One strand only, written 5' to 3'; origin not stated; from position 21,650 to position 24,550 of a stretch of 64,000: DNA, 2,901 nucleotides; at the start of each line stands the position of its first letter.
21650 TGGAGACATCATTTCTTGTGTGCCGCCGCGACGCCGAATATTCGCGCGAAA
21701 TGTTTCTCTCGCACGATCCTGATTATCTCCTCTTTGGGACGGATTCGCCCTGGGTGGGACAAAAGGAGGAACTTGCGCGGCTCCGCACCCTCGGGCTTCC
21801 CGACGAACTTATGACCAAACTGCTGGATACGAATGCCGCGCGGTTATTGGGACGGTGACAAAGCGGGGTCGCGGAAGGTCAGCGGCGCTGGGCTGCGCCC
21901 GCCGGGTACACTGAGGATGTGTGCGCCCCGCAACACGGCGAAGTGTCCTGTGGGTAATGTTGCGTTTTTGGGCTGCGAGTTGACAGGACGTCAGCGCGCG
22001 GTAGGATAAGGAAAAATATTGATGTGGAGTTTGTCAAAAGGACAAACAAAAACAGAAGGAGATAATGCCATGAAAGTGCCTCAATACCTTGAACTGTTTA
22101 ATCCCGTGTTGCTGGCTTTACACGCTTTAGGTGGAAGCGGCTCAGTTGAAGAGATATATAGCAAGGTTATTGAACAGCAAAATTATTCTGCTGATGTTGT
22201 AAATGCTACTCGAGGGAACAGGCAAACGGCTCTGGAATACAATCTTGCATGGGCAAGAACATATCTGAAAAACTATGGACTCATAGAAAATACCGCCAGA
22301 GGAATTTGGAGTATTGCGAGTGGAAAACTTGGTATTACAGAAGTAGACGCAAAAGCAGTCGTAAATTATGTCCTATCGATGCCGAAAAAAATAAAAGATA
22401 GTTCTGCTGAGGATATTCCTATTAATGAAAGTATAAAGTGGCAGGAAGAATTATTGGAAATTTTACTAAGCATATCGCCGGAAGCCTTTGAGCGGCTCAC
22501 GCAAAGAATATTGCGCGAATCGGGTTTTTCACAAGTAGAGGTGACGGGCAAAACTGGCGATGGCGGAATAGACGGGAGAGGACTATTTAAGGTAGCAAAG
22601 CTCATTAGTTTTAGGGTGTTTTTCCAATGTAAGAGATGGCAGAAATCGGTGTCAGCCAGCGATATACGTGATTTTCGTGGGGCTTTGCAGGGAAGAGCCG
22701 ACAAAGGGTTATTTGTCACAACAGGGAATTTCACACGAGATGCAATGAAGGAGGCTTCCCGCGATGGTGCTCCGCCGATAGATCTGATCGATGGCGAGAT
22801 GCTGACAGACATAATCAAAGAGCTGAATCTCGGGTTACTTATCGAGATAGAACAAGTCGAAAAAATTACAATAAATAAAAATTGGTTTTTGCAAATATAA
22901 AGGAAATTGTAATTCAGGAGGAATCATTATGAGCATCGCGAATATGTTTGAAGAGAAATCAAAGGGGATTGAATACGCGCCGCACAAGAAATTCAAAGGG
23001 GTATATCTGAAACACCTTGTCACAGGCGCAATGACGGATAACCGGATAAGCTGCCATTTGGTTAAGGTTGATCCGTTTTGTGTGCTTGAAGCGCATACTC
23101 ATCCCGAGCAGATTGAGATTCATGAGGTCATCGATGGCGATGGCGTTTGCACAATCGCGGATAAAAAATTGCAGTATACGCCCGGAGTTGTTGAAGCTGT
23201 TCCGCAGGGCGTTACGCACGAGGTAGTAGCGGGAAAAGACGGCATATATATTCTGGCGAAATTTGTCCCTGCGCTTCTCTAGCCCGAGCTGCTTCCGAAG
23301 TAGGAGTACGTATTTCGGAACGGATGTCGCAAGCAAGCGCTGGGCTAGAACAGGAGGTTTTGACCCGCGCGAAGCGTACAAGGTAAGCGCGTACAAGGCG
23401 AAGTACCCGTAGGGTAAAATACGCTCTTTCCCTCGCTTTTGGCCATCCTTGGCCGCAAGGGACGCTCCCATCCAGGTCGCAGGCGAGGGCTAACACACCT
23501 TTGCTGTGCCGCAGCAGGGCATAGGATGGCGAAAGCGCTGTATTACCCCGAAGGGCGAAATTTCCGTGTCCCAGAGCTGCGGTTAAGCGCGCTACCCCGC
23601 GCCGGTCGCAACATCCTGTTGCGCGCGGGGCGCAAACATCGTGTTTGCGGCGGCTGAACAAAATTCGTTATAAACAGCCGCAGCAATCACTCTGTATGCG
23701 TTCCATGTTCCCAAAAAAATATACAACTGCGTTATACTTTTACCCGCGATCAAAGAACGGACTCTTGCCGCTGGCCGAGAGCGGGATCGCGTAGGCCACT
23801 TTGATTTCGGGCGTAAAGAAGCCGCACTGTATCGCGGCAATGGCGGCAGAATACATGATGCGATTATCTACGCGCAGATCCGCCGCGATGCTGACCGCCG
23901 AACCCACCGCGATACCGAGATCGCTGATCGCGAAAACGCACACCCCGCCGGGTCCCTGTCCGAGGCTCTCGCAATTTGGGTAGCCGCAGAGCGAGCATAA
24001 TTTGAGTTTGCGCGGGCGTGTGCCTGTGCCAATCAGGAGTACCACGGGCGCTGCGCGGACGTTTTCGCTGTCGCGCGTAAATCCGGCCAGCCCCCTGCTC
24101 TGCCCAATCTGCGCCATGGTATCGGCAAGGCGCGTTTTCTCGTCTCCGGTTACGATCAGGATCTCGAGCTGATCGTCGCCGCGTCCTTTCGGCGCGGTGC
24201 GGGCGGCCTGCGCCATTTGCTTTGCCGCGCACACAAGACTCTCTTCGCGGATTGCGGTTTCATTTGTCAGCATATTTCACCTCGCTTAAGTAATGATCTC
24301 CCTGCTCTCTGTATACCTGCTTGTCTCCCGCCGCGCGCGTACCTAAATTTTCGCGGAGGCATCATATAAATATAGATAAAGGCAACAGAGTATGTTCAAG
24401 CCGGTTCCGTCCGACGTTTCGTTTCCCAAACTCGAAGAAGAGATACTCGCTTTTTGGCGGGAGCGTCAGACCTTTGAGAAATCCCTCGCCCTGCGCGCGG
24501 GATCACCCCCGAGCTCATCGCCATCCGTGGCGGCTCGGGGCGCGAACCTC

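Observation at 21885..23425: AT-rich Mrr (type IV restriction) plus cupin islet bounded by related repeats, with no mobility genes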

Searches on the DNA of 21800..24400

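Call 34: search_rna_families(source=window, start=21800, end=24400, threshold=evalue, max_evalue=1)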
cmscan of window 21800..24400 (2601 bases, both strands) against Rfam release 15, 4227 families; matches with E-value up to 1: 0.
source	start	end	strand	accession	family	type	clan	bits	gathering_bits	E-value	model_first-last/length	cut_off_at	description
